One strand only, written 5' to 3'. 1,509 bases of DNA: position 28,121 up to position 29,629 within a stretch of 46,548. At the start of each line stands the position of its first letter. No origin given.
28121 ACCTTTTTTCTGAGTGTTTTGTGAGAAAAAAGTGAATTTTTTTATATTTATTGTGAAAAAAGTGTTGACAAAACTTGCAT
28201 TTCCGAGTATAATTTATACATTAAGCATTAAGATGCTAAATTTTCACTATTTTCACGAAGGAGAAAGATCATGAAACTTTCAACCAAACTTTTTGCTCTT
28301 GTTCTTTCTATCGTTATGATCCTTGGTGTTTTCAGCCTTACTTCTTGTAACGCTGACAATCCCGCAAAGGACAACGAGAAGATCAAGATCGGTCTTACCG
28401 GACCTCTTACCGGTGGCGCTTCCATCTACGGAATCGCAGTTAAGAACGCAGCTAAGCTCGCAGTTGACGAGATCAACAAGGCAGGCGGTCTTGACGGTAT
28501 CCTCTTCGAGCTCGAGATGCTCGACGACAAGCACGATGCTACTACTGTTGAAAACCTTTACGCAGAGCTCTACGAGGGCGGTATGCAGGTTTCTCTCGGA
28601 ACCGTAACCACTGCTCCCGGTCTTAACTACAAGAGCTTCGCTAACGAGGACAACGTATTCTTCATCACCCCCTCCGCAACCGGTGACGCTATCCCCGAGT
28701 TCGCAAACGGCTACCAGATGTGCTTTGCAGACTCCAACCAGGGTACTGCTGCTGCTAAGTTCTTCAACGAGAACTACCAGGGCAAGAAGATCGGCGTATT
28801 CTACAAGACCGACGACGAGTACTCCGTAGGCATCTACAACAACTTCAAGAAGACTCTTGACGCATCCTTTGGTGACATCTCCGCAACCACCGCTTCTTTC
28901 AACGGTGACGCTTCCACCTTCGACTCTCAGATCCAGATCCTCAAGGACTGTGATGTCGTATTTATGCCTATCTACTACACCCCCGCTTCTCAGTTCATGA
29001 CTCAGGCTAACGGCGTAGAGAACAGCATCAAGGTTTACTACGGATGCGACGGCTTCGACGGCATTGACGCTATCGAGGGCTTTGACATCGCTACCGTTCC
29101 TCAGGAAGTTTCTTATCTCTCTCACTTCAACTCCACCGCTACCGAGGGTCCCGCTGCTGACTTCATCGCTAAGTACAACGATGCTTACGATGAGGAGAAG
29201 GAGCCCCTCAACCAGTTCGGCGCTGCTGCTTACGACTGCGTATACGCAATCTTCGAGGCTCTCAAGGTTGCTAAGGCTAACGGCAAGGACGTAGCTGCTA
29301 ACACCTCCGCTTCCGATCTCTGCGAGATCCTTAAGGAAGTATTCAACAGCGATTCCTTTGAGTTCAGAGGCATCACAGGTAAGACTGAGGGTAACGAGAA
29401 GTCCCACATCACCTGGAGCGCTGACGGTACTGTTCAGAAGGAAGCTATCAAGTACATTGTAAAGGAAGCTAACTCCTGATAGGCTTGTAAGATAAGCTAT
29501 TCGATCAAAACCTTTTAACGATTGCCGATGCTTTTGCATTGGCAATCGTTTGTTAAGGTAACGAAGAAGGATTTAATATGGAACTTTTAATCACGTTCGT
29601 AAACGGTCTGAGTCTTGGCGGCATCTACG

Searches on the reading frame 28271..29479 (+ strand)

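Call 63: search_protein_families(library=pfam, proteins=[window:28271-29479:+], max_evalue=0.001)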
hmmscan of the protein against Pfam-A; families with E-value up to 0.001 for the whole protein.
window:28271-29479:+ (402 aa): 3 families
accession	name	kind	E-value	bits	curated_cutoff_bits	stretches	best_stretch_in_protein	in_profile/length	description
PF13458.12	Peripla_BP_6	-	1.3e-35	124.2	31.7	1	37-343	1-306/343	Periplasmic binding protein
PF01094.35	ANF_receptor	-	3.4e-15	56.4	25.4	1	57-377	2-337/353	Receptor family ligand binding region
PF13433.12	Peripla_BP_5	-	2.9e-08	33.7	27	1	38-113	1-77/363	Periplasmic binding protein domain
